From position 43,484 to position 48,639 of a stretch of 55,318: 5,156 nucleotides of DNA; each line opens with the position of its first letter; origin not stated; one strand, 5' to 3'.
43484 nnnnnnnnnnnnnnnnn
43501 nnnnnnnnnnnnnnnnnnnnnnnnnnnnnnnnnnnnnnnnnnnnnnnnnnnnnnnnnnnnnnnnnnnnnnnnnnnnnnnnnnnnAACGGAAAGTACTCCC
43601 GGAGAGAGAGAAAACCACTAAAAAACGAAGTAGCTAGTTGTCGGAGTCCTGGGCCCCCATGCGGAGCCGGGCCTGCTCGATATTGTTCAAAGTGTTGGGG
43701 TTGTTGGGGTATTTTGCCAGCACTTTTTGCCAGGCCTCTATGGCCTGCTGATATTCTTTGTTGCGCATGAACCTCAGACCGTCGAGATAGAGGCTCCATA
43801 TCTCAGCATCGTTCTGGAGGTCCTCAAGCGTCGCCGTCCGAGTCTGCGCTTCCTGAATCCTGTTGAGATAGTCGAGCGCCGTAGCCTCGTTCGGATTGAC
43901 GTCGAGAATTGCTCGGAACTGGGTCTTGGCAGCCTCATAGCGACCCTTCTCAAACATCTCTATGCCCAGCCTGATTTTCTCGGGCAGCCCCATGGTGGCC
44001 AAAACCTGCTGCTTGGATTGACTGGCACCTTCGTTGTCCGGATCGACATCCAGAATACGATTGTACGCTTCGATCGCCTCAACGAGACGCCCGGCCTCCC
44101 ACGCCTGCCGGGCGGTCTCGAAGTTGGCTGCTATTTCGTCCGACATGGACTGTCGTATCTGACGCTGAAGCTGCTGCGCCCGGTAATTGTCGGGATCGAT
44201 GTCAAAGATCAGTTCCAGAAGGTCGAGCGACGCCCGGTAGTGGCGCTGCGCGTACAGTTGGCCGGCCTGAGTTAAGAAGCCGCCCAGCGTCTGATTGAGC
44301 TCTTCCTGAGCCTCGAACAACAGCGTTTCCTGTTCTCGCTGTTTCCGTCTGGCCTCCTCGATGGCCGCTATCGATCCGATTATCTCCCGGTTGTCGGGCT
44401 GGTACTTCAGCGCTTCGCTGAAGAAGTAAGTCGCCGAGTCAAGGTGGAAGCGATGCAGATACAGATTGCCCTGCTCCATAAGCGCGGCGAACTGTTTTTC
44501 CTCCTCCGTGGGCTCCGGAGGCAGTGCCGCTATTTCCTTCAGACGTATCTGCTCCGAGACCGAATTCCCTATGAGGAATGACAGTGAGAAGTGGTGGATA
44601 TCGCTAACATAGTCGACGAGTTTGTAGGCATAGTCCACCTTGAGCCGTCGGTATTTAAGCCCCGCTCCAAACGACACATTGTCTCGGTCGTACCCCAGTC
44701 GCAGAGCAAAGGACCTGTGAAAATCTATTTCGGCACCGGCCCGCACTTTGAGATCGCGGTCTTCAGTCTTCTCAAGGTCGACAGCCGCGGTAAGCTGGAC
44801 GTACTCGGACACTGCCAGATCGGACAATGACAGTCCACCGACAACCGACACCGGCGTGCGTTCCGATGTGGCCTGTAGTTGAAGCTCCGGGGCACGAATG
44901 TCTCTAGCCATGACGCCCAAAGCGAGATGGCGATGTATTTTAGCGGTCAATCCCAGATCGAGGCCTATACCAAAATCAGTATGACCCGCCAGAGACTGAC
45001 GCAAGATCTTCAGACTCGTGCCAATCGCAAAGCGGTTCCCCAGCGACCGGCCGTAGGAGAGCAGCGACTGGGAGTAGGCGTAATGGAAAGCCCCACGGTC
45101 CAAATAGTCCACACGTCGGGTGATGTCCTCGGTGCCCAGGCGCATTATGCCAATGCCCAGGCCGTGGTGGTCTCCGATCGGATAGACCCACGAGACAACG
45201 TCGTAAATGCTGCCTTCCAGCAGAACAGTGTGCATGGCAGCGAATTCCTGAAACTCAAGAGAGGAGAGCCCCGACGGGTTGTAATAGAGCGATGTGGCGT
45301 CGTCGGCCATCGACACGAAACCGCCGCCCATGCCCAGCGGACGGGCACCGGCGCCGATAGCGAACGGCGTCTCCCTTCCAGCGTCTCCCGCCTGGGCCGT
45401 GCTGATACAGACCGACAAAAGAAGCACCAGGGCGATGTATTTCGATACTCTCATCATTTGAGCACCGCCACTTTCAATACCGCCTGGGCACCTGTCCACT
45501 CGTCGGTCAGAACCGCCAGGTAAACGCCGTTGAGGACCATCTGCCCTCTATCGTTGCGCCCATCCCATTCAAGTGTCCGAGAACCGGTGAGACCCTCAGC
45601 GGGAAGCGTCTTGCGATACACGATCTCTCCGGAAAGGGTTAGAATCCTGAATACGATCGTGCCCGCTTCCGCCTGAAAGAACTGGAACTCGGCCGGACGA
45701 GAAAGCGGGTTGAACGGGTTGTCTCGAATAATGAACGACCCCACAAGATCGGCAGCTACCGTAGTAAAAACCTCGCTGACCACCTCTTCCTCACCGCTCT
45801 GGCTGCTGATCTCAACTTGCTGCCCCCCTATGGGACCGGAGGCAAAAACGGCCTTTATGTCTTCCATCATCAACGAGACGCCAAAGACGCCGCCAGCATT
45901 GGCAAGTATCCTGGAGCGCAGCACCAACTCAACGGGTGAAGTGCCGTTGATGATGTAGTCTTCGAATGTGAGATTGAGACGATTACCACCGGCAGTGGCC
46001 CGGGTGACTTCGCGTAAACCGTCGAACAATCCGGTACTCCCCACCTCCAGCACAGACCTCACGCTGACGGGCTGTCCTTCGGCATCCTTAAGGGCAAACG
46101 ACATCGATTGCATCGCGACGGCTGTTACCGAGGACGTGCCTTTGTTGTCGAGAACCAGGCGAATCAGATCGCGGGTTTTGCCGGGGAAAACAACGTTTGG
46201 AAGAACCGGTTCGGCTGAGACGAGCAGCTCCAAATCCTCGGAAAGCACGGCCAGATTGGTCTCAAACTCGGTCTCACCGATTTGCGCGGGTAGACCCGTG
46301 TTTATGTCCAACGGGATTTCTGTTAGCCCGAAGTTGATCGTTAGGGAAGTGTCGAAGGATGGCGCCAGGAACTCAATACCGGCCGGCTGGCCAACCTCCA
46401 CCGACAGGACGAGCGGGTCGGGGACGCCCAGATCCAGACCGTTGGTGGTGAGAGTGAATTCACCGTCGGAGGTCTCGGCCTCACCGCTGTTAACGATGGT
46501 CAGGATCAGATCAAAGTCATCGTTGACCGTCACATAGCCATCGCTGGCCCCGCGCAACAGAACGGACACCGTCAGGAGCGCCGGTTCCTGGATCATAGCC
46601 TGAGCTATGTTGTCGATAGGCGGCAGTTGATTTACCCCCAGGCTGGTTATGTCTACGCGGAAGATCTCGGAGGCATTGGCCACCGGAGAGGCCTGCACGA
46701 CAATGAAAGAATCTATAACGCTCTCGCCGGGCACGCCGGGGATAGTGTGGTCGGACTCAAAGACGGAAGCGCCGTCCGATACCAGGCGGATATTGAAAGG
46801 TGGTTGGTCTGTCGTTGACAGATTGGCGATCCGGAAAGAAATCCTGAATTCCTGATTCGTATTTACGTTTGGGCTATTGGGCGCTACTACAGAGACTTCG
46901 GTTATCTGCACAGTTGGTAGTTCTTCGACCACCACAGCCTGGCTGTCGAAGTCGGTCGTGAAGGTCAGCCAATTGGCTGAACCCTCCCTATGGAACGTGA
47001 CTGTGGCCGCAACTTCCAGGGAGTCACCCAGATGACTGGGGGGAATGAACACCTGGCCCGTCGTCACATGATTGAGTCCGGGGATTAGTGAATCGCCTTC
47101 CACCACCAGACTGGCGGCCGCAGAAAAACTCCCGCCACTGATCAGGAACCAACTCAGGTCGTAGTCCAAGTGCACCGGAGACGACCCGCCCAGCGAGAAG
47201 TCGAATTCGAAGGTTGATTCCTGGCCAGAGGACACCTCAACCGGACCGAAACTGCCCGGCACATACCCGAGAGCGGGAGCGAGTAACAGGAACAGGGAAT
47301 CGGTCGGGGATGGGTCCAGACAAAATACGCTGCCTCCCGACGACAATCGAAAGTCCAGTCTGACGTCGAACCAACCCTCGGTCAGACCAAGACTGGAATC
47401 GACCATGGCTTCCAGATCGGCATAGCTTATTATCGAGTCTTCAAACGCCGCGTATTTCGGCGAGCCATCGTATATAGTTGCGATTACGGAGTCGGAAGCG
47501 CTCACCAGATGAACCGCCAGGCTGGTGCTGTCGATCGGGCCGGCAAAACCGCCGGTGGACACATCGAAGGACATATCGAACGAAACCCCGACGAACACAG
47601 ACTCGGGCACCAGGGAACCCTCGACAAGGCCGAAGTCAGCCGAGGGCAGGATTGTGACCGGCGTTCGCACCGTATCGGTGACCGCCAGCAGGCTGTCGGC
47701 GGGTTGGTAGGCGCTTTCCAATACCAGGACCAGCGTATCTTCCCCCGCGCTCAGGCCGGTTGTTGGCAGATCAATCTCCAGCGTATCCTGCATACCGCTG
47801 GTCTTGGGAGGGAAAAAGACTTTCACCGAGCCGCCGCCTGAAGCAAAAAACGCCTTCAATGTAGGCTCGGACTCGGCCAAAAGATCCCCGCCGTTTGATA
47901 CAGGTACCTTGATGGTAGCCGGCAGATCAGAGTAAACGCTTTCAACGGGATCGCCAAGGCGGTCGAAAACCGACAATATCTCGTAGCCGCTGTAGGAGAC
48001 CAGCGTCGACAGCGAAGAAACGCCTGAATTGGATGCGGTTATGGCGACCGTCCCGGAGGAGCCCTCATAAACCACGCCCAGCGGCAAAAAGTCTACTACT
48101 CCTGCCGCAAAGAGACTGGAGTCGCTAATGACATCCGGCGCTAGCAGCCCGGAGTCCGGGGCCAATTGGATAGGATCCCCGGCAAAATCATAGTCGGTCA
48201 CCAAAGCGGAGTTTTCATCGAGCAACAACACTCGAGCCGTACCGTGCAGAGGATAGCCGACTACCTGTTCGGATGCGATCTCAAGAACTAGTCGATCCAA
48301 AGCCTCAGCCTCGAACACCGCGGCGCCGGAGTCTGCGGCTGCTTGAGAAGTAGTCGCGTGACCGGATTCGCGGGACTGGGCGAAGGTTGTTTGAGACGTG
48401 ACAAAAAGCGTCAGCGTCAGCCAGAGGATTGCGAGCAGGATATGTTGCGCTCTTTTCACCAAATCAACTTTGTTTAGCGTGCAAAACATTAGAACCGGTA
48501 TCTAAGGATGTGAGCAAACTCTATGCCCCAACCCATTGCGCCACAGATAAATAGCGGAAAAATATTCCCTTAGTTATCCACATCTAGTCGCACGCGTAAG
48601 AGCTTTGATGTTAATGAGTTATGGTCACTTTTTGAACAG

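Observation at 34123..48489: Co-directional 14-kb surface/matrix locus: adhesin, OM anchor, partner-switch, c-di-GMP synthase, polysaccharide export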

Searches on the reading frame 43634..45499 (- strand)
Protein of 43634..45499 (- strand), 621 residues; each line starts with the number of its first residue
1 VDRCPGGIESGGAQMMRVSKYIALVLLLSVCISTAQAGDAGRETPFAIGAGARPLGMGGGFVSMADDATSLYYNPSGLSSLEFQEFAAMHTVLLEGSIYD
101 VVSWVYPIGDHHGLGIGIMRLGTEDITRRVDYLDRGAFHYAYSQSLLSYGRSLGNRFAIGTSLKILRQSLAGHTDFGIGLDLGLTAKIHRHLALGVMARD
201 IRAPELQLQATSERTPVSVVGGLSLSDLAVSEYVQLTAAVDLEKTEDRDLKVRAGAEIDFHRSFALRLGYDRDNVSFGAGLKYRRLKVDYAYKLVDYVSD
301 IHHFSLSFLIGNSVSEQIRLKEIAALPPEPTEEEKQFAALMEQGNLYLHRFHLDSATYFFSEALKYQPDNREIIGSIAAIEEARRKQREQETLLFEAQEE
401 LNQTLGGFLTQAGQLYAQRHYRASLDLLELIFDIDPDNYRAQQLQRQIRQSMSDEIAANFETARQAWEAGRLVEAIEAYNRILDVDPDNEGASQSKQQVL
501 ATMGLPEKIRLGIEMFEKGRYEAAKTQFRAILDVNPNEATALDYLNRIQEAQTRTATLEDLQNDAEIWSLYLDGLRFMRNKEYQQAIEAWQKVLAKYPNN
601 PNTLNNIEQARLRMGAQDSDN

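Call 3: search_protein_families(library=pfam, proteins=[window:43634-45499:-], max_evalue=0.01)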
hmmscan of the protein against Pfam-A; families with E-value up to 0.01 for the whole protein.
window:43634-45499:- (621 aa): 17 families
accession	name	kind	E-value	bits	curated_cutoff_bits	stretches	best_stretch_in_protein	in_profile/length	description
PF07719.23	TPR_2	-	2.5e-18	65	27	1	574-600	8-34/34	Tetratricopeptide repeat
PF00515.34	TPR_1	-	5.2e-13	48.7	27.8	1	577-600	11-34/34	Tetratricopeptide repeat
PF13414.12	TPR_11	-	3.9e-12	46.1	26.8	1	574-615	1-42/42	TPR repeat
PF13428.12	TPR_14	-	1.6e-11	44.1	23.5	0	461-492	6-37/44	Tetratricopeptide repeat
PF13432.12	TPR_16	-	1.1e-08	35.8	32.7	0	457-489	32-64/65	Tetratricopeptide repeat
PF14559.12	TPR_19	-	1.3e-08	35.5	25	0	466-492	1-27/68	Tetratricopeptide repeat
PF13174.12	TPR_6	-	1.5e-06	28.9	26.3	0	578-599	11-32/33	Tetratricopeptide repeat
PF25064.1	ARM_TT21_5th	-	7e-06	26.8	27.8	0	515-562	11-55/117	TT21 fifth ARM repeats domain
PF24575.1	TPR_Slam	-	7.4e-06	26.8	35.2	0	449-490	42-81/104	Surface lipoprotein assembly modifier, N-terminal TPR repeats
PF14853.12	Fis1_TPR_C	-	1.6e-05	25.4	25.3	0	418-455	14-51/53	Fis1 C-terminal tetratricopeptide repeat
PF23914.1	TPR_CcmH_CycH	-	1.9e-05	25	42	0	558-601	114-155/158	Cytochrome c-type biogenesis protein H TPR domain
PF03687.19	UPF0164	-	2.7e-05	23.6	21.4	1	42-116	40-113/325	Uncharacterised protein family (UPF0164)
PF13181.12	TPR_8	-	3.7e-05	24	25.7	0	517-537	13-33/34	Tetratricopeptide repeat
PF14863.12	Alkyl_sulf_dimr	-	0.00021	22.1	26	0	409-453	73-117/139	Alkyl sulfatase dimerisation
PF25063.1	ARM_TT21_C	-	0.0013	19.1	35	0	574-605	171-202/209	Tetratricopeptide repeat protein 21 C-terminal ARM domain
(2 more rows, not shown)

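Call 4: search_protein_families(library=ncbifam, proteins=[window:43634-45499:-], max_evalue=0.001)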
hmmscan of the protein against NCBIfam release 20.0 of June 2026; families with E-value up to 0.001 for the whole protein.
window:43634-45499:- (621 aa): 14 families
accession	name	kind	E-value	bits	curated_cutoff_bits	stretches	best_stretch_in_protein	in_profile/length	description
NF033709.1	PorV_fam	subfamily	3.9e-32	112.1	90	1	48-308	9-324/326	PorV/PorQ family protein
NF052325.1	PorVQ2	equivalog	1.3e-25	90.1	325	1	46-202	30-199/354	putative type IX sorting system protein PorV2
NF033711.1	T9SS_PorQ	equivalog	1.7e-14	53.7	220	1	22-224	6-210/335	type IX secretion system protein PorQ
TIGR02917.1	PEP_TPR_lipo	equivalog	1.8e-11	42.7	312.2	2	516-607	714-810/899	XrtA/PEP-CTERM system TPR-repeat protein PrsT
NF042912.1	Amuc_1098_fam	equivalog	2.8e-08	32.3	750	1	444-601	29-189/805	Amuc_1098 family type IV pilus outer membrane protein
NF033710.1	T9SS_OM_PorV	equivalog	4.1e-08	32.8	250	0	244-293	289-346/367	type IX secretion system outer membrane channel protein PorV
NF040658.1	Myxo_OME_TraC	equivalog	1.3e-07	30.7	500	1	433-555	62-176/602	outer membrane exchange accessory lipoprotein TraC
NF047507.1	TPR_BatC_Lepto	exception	1.2e-06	28.2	175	0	314-375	74-134/214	TPR repeat-containing protein BatC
NF040959.1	MamA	equivalog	1.9e-06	27.5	200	0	570-613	108-151/204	magnetosome protein MamA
NF002725.1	PRK02603.1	equivalog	3.3e-05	23.9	143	0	574-609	79-114/173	photosystem I assembly protein Ycf3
TIGR02795.1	tol_pal_ybgF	equivalog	3.4e-05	24.4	90.1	0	574-603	9-38/119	tol-pal system protein YbgF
TIGR02552.1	LcrH_SycD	equivalog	9.3e-05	22.2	104.8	0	512-540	25-53/136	SycD/LcrH family type III secretion system chaperone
NF033920.0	C39_PA2778_fam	equivalog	0.00031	20.2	150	0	335-397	188-250/255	PA2778 family cysteine peptidase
NF052230.1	T9SS_PorE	exception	0.0005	18.5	600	0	508-554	94-140/648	PorE family type IX secretion system protein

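Call 57: search_solved_structures(query=window:43634-45499:-, max_evalue=0.1)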
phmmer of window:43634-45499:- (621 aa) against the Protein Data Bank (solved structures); distinct sequences matched with E-value up to 0.1: 30.
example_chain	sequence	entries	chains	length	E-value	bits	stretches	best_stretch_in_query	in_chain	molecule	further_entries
7obi_A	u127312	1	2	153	2.6e-09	39.4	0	577-611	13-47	CTPR-rv4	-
2wqh_A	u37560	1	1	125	7.8e-07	31.3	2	557-615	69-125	CTPR3Y3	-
5hrz_A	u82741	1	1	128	0.00012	24.1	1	504-617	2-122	TPR domain protein 1na0C3_3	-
3kd7_A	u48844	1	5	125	0.00012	24.1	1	558-615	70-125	CTPR390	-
8ump_A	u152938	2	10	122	0.00021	23.2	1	556-618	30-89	T33-ml35-redesigned-TPR-domain-fold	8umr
6vl6_A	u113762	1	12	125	0.00028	22.8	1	506-616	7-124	T33_dn2A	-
6vfj_B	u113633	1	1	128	0.00054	21.9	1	512-614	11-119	I53_dn5B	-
1na0_A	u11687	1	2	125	0.00055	21.9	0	558-615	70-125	designed protein CTPR3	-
2pl2_A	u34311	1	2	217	0.0019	20.1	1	508-549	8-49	Hypothetical conserved protein TTC0263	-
7y4i_A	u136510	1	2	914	0.0032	19.4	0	344-446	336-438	Probable UDP-N-acetylglucosamine--peptide N-acetylglucosaminyltransferase SPINDLY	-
8dtf_A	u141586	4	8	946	0.0036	19.2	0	344-496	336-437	Probable UDP-N-acetylglucosamine--peptide N-acetylglucosaminyltransferase SPINDLY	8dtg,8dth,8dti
6v8e_A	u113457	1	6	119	0.0041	19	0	559-616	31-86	Designed protein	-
8ur5_A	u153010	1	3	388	0.0057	18.5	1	511-613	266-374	Trimer head HA,Hemagglutinin HA1 chain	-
1na3_A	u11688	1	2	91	0.0059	18.5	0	561-618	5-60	designed protein CTPR2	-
8ur7_A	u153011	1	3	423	0.0061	18.4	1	511-613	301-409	Trimer head HA,Hemagglutinin HA1 chain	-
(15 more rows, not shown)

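Call 101: search_protein_representatives(protein=window:43634-45457:-)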
Query: 607 residues. Proteins with E-value up to 0.001 (for the whole library): 11986; up to 1e-10: 4174; up to 1e-30: 203. The best 150 are listed.
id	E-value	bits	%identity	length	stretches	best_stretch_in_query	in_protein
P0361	9.3e-186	635.2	48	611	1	7-603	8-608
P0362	1.3e-168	578.6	47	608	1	3-602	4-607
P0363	1.2e-165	568.8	44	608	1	12-605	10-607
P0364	4.1e-165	567.0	45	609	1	7-603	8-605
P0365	1.3e-162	558.7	44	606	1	2-603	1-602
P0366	4.7e-162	556.9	43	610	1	2-604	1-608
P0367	6.5e-152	523.5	55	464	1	11-440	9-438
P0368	4.1e-148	510.9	40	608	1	8-602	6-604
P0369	5.1e-147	507.3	48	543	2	4-351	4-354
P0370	1.0e-144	499.7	43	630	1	3-606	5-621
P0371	1.5e-137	476.1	54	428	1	178-603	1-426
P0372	2.8e-136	471.8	40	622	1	6-603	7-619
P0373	9.6e-136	470.1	40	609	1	8-601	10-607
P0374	2.1e-133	462.3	40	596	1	20-602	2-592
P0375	1.0e-132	460.1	36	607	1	7-602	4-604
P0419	3.2e-50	187.8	27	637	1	8-599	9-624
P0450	2.4e-42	161.7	27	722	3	10-581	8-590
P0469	1.3e-37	146.1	25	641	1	11-600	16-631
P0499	6.0e-34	134.0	24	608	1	11-601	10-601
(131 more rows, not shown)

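Call 102: find_encoding_contigs(protein=P0419, flank=7000, max_places=2)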
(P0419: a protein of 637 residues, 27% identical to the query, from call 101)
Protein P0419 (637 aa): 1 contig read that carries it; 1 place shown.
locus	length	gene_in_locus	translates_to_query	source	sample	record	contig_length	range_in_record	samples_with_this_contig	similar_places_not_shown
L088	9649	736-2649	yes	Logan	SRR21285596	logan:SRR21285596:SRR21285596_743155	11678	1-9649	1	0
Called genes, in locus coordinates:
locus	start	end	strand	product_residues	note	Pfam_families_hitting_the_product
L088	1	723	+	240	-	?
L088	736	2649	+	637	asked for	PF00515:TPR_1 (faint), PF07719:TPR_2 (faint), PF13432:TPR_16 (faint)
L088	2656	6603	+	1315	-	PF13581:HATPase_c_2, PF00672:HAMP (weak), PF07228:SpoIIE, PF00515:TPR_1, PF07719:TPR_2, PF13424:TPR_12, PF13414:TPR_11, PF13432:TPR_16, +10 more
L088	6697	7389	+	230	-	PF01740:STAS, PF13466:STAS_2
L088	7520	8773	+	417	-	PF00180:Iso_dh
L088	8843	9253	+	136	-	PF06271:RDD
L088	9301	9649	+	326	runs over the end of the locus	PF01018:GTP1_OBG, PF01926:MMR_HSR1, PF02421:FeoB_N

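Call 103: find_encoding_contigs(protein=P0499, flank=7000, max_places=2)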
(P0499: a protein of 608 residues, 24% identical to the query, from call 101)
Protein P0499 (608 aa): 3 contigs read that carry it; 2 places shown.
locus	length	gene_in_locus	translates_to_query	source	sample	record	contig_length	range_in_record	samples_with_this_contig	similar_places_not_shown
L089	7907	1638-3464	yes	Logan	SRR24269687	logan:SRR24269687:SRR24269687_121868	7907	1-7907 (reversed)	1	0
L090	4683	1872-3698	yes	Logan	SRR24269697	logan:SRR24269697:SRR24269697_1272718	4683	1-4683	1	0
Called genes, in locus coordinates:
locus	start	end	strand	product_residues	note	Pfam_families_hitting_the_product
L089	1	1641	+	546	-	?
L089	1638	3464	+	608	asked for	-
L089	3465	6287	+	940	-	PF13581:HATPase_c_2, PF02518:HATPase_c (weak), PF00672:HAMP, PF07228:SpoIIE, PF13384:HTH_23, PF13518:HTH_28, PF13551:HTH_29, PF13565:HTH_32, +2 more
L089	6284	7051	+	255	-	PF00142:Fer4_NifH, PF01656:CbiA, PF02374:ArsA_ATPase (weak), PF10609:ParA (weak), PF13614:AAA_31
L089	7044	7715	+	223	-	PF01740:STAS, PF13466:STAS_2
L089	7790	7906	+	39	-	?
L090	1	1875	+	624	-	?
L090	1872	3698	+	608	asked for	-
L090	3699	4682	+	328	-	?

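Call 104: find_encoding_contigs(protein=P0469, flank=7000, max_places=2)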
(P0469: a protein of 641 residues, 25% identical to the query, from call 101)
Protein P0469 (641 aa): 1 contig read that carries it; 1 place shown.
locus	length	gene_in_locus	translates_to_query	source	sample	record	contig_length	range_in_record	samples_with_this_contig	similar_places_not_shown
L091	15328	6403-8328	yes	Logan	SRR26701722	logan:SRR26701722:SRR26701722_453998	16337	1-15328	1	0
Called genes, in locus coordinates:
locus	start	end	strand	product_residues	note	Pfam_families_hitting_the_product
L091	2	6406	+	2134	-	?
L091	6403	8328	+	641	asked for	PF13428:TPR_14 (faint), PF00515:TPR_1 (faint), PF23914:TPR_CcmH_CycH (faint), PF24575:TPR_Slam (faint), PF13414:TPR_11 (faint), PF13432:TPR_16 (faint), PF14559:TPR_19 (faint), PF07719:TPR_2 (weak)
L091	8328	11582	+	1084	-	PF13581:HATPase_c_2, PF02518:HATPase_c, PF07228:SpoIIE, PF13432:TPR_16, PF14559:TPR_19, PF00515:TPR_1 (weak), PF07719:TPR_2 (weak), PF13371:TPR_9 (weak), +8 more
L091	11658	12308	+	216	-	PF01740:STAS, PF13466:STAS_2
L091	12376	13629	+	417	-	PF00330:Aconitase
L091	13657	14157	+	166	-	PF06434:Aconitase_2_N (weak), PF00694:Aconitase_C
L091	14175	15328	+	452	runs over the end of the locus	PF00180:Iso_dh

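Call 105: find_encoding_contigs(protein=P0450, flank=7000, max_places=2)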
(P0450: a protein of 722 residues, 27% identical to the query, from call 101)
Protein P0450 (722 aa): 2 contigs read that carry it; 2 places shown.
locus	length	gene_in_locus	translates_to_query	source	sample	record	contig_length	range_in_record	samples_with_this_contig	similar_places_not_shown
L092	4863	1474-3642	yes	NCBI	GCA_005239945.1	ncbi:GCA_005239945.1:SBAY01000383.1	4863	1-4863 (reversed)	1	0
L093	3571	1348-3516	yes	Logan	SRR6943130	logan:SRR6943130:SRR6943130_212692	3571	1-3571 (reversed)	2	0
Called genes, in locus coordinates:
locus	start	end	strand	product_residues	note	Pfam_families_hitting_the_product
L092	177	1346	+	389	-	PF02350:Epimerase_2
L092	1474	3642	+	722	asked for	PF07719:TPR_2 (faint), PF13181:TPR_8 (faint), PF13428:TPR_14 (faint), PF13432:TPR_16 (faint), PF00515:TPR_1 (faint), PF13414:TPR_11 (faint), PF14559:TPR_19 (faint)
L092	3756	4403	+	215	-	PF00702:Hydrolase, PF13419:HAD_2, PF13242:Hydrolase_like (weak)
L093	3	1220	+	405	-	?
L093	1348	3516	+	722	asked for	PF07719:TPR_2 (faint), PF13181:TPR_8 (faint), PF13428:TPR_14 (faint), PF13432:TPR_16 (faint), PF00515:TPR_1 (faint), PF13414:TPR_11 (faint), PF14559:TPR_19 (faint)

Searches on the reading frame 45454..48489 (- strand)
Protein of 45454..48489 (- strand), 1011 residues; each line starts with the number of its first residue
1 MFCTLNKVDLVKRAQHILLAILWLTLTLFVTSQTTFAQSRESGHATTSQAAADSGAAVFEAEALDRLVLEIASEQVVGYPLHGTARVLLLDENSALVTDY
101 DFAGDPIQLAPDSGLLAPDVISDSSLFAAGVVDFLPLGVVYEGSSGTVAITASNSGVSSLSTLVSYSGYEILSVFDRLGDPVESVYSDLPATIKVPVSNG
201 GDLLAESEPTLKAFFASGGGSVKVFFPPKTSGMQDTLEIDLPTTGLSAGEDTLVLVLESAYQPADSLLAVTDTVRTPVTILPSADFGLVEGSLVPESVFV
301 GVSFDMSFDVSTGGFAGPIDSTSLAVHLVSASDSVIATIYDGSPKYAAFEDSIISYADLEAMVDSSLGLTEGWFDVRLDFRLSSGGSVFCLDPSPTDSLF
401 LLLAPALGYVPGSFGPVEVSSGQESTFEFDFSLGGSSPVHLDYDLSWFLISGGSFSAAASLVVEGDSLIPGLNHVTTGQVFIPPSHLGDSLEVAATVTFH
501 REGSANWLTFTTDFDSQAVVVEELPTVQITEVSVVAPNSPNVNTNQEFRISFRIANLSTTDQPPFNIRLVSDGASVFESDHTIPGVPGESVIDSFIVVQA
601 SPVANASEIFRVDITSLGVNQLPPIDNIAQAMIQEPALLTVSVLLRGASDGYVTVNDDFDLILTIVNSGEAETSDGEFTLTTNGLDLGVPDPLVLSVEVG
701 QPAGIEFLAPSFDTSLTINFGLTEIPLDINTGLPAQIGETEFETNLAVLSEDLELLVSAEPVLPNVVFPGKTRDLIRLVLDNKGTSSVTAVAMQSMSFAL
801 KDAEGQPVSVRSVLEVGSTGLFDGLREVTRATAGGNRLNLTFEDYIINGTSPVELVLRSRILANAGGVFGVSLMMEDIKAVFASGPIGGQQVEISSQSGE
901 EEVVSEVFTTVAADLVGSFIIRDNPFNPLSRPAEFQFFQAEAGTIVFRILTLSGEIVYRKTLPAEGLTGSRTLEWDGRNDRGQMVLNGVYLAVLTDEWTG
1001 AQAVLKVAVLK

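Call 3: search_protein_families(library=pfam, proteins=[window:45454-48489:-], max_evalue=0.01)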
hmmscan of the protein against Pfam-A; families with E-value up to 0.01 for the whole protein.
window:45454-48489:- (1011 aa): 2 families
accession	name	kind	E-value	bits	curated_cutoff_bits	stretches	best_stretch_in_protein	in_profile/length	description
PF13860.13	FlgD_ig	-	1.9e-06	28.2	27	1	939-992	19-71/79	FlgD Ig-like domain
PF07705.17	CARDB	-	0.00014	22.4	22.7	0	539-593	12-64/101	CARDB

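Call 4: search_protein_families(library=ncbifam, proteins=[window:45454-48489:-], max_evalue=0.001)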
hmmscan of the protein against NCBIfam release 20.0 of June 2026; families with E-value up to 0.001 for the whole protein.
window:45454-48489:- (1011 aa): 2 families
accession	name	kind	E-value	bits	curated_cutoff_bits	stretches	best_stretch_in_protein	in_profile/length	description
NF009276.0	PRK12633.1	equivalog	2.5e-05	24.1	383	1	938-997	124-182/234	flagellar basal body rod modification protein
NF052228.1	T9SS_PorZ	equivalog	5.5e-05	21.8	260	1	948-1010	700-756/757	type IX secretion system anionic LPS delivery protein PorZ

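Call 56: search_solved_structures(query=window:45454-48489:-, max_evalue=1)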
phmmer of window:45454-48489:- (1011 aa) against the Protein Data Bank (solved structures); distinct sequences matched with E-value up to 1: 3.
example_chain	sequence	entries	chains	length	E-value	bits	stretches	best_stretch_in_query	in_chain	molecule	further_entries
4zzf_A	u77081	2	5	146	0.38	11.9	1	938-990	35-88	Flagellar basal body rod modification protein | Basal-body rod modification protein FlgD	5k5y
4zzk_A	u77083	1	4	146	0.38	11.8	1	938-990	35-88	Basal-body rod modification protein FlgD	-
1kdi_A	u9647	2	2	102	0.59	11.2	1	155-239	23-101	PLASTOCYANIN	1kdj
